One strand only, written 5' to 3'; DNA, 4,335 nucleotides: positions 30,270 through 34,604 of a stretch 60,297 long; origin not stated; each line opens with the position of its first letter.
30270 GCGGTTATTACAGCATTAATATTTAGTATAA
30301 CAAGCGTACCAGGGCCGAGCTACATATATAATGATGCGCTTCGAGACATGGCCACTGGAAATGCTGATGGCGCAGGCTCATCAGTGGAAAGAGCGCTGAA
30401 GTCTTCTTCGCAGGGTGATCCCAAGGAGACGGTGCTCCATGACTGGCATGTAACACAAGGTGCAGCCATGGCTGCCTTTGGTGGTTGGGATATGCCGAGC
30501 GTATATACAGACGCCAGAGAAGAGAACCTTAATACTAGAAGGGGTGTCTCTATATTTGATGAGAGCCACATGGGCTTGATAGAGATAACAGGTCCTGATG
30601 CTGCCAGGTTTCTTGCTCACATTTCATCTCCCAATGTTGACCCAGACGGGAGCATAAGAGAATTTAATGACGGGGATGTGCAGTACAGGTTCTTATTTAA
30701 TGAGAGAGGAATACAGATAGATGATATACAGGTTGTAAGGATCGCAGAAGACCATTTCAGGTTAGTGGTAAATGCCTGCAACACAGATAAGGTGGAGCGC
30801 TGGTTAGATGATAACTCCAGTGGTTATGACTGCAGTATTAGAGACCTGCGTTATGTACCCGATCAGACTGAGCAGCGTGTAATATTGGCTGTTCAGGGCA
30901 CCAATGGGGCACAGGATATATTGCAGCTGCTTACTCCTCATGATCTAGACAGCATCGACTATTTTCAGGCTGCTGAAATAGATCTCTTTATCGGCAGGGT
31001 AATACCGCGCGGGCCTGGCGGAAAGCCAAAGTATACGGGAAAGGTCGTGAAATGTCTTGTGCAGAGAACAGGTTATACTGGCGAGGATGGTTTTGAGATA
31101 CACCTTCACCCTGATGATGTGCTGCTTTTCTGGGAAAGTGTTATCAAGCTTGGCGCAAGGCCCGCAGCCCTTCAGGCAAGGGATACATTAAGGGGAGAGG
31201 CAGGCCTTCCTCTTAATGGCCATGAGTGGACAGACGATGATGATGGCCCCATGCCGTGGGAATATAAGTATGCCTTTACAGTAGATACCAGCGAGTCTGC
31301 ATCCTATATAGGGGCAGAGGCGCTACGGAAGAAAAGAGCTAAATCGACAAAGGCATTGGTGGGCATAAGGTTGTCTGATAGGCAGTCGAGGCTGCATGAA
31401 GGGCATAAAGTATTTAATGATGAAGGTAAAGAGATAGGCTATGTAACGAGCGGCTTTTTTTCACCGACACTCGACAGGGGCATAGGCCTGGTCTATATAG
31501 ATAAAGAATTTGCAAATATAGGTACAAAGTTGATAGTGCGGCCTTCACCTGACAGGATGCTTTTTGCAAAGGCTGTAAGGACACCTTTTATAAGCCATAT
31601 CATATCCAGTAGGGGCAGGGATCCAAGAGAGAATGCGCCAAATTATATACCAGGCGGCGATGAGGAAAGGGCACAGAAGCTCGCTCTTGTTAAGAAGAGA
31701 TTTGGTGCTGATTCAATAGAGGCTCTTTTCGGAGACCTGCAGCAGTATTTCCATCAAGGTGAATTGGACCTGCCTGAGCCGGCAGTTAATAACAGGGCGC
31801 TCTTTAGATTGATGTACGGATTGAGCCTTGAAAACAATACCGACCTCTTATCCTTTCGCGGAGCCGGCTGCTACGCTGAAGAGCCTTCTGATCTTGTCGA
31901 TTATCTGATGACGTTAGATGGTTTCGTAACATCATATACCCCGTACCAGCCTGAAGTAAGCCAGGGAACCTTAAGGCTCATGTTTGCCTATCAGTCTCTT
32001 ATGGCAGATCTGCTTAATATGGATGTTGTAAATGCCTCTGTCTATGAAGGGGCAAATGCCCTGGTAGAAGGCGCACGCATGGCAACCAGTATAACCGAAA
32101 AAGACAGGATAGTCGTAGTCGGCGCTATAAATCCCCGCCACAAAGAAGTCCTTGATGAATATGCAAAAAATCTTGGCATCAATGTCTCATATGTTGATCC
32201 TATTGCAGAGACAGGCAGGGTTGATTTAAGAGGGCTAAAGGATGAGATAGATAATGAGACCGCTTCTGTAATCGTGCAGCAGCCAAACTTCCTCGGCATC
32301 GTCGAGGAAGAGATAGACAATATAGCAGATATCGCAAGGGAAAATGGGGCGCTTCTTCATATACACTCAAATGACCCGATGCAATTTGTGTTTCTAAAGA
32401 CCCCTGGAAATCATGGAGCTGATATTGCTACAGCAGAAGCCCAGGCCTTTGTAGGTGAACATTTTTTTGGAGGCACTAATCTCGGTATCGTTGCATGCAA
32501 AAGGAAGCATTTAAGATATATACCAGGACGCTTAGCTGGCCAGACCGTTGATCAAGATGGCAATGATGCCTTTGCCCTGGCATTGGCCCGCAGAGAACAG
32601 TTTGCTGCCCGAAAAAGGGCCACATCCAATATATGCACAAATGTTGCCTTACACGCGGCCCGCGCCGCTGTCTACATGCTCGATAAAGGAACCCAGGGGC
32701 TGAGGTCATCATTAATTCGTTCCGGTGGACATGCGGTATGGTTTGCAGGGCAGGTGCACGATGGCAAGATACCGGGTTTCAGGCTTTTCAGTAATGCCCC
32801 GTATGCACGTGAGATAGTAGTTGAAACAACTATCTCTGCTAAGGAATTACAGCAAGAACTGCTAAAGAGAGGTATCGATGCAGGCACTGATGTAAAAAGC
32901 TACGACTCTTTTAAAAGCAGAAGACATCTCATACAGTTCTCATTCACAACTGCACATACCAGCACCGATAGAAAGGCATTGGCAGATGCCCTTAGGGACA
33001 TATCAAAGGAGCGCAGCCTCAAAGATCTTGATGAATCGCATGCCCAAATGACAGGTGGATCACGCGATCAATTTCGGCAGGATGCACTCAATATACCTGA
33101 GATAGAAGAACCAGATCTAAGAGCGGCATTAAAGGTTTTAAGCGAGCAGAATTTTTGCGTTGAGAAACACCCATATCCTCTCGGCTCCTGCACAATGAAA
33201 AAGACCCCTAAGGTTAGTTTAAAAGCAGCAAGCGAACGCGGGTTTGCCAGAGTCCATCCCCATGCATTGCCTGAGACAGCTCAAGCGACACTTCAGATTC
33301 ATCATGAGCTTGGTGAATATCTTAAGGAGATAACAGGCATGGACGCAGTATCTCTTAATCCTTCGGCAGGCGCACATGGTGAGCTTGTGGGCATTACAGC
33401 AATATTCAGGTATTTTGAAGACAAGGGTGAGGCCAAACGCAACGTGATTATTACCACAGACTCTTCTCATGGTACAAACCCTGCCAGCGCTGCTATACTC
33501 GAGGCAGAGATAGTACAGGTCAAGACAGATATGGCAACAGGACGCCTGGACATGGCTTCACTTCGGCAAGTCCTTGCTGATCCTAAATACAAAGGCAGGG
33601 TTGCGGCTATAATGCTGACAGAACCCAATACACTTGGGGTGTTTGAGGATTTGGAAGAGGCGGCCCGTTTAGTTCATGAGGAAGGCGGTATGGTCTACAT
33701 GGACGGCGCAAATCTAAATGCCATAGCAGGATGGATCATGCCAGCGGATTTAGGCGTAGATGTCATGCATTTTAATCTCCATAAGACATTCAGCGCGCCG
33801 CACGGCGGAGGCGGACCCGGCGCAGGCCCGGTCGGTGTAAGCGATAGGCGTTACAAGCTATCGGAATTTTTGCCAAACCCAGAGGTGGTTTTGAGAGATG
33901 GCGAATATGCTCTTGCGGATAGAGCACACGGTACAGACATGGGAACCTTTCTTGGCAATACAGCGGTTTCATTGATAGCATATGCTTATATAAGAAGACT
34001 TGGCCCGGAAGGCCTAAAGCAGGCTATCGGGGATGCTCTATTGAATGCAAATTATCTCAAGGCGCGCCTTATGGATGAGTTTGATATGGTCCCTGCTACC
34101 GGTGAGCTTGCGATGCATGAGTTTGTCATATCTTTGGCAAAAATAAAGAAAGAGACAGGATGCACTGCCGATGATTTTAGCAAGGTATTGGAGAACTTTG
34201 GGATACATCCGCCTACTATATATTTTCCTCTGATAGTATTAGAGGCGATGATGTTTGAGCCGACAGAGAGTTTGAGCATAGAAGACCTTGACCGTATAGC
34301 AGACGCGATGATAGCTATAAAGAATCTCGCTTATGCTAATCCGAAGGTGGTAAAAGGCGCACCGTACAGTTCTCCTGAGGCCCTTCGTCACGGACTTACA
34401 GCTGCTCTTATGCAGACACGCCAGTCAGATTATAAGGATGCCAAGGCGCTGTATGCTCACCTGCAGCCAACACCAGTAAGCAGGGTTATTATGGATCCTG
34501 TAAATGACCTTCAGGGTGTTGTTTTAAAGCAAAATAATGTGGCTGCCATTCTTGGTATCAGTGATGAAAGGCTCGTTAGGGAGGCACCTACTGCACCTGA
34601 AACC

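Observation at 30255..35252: A whole glycine cleavage system (T, P-alpha, P-beta and H) fused into one 1665-aa polypeptide with a hydrophobic N-terminus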

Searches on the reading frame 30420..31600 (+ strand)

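Call 42: search_solved_structures(query=window:30420-31600:+, max_evalue=1e-10, show_alignments=1)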
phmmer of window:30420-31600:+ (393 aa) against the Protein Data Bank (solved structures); distinct sequences matched with E-value up to 1e-10: 12.
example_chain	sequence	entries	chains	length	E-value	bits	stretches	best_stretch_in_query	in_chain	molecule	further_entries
1yx2_A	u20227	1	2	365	1.2e-51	179.3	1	2-391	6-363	Aminomethyltransferase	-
1woo_A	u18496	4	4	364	4.4e-49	170.9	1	2-391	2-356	Aminomethyltransferase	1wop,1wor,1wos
3gir_A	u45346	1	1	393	2.9e-39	138.5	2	5-164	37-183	Aminomethyltransferase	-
3a8i_A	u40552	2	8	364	5.5e-38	134.3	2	199-368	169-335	Aminomethyltransferase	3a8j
1vlo_A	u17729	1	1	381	6.7e-38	134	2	199-368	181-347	Aminomethyltransferase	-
3a8k_A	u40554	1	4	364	2.7e-37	132.1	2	199-368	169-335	Aminomethyltransferase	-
1v5v_A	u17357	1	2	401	2.9e-37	132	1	5-379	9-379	aminomethyltransferase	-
1wsr_A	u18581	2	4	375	1.1e-33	120.1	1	3-391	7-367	Aminomethyltransferase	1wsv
9q5a_A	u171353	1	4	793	5.3e-28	101.5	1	3-373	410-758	Trimethylamine N-oxide Demethylase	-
9q59_A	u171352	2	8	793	5.3e-28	101.4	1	3-373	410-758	trimethylamine N-oxide demethylase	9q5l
2gag_A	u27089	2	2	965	1.4e-14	57.3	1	4-380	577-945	heterotetrameric sarcosine oxidase alpha-subunit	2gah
1vrq_A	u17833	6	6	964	1.4e-11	47.3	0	4-369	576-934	Sarcosine oxidase alpha subunit | Subunit alpha of sarcosine oxidase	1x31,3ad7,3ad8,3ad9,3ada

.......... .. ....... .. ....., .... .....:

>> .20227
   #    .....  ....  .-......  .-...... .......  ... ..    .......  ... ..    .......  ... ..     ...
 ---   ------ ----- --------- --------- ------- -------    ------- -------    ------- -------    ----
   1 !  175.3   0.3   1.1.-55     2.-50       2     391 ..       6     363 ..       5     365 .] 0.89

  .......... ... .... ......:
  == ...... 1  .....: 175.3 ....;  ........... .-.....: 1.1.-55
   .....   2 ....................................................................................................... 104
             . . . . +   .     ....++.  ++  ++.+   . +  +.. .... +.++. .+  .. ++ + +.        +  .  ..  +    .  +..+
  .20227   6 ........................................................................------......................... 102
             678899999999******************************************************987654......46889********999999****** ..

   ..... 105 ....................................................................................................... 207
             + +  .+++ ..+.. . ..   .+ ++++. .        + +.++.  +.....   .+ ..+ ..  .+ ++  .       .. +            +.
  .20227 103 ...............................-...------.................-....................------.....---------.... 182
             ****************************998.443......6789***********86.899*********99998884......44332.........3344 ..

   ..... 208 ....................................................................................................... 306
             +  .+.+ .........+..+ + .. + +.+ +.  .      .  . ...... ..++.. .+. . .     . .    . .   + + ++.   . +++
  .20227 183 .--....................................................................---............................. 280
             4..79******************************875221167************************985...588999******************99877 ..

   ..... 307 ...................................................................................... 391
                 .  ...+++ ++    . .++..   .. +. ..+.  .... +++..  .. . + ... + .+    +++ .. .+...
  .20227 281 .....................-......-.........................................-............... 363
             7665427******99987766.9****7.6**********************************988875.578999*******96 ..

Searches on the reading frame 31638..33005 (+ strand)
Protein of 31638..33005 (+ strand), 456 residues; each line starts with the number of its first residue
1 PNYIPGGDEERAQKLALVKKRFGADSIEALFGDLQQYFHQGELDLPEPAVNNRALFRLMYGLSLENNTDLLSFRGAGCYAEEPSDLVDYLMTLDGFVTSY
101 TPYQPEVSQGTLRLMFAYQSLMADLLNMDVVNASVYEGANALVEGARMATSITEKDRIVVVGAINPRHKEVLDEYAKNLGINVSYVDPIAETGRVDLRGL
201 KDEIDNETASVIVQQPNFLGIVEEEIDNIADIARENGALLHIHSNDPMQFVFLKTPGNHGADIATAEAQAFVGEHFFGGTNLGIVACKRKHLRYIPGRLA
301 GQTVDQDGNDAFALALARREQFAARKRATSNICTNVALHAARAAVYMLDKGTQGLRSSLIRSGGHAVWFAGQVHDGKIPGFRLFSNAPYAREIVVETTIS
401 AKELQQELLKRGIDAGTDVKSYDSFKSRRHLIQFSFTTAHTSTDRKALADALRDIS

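Call 58: search_solved_structures(query=window:31638-33005:+, max_evalue=1e-20, show_alignments=0)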
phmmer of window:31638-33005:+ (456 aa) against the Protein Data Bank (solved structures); distinct sequences matched with E-value up to 1e-20: 5.
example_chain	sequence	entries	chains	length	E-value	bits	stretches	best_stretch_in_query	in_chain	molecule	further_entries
1wyt_A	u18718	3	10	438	2.5e-67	231.1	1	10-455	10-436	glycine dehydrogenase (decarboxylating) subunit 1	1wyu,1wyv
6i33_A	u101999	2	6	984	4.6e-45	157.7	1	43-357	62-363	Glycine dehydrogenase (decarboxylating), mitochondrial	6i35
6i34_A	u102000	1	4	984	8.6e-45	156.8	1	43-357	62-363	Neanderthal Glycine decarboxylase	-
9uz6_A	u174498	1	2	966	1.4e-39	139.6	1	21-357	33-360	Glycine dehydrogenase (decarboxylating)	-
4lgl_A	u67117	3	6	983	8.7e-37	130.4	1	67-361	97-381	Glycine dehydrogenase [decarboxylating]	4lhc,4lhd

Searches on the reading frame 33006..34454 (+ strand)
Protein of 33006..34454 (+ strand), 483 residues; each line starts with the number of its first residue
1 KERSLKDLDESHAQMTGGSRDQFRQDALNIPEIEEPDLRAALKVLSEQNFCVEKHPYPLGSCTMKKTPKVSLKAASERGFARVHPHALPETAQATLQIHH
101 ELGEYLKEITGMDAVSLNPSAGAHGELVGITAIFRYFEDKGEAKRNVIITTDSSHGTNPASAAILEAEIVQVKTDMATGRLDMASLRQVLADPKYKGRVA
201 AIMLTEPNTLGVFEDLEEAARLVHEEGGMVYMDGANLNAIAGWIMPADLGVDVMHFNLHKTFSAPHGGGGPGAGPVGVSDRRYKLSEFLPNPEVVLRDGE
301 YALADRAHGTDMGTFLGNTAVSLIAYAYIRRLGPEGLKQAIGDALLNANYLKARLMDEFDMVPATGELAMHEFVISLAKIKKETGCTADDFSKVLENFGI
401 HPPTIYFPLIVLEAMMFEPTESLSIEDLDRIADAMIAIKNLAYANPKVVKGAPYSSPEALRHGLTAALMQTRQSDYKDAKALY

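Call 57: search_solved_structures(query=window:33006-34454:+, max_evalue=1e-20, show_alignments=1)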
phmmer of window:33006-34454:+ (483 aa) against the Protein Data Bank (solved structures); distinct sequences matched with E-value up to 1e-20: 5.
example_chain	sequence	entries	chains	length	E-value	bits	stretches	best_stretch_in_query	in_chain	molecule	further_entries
1wyt_B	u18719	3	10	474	4.9e-104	352.1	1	21-458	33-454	glycine dehydrogenase subunit 2 (P-protein)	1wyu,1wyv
6i33_A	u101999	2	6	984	5.1e-89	302.6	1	41-440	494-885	Glycine dehydrogenase (decarboxylating), mitochondrial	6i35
6i34_A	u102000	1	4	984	5.4e-89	302.5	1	41-440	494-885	Neanderthal Glycine decarboxylase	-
4lgl_A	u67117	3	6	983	1.2e-88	301.4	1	23-443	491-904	Glycine dehydrogenase [decarboxylating]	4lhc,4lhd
9uz6_A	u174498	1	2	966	7.3e-85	288.9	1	41-439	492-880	Glycine dehydrogenase (decarboxylating)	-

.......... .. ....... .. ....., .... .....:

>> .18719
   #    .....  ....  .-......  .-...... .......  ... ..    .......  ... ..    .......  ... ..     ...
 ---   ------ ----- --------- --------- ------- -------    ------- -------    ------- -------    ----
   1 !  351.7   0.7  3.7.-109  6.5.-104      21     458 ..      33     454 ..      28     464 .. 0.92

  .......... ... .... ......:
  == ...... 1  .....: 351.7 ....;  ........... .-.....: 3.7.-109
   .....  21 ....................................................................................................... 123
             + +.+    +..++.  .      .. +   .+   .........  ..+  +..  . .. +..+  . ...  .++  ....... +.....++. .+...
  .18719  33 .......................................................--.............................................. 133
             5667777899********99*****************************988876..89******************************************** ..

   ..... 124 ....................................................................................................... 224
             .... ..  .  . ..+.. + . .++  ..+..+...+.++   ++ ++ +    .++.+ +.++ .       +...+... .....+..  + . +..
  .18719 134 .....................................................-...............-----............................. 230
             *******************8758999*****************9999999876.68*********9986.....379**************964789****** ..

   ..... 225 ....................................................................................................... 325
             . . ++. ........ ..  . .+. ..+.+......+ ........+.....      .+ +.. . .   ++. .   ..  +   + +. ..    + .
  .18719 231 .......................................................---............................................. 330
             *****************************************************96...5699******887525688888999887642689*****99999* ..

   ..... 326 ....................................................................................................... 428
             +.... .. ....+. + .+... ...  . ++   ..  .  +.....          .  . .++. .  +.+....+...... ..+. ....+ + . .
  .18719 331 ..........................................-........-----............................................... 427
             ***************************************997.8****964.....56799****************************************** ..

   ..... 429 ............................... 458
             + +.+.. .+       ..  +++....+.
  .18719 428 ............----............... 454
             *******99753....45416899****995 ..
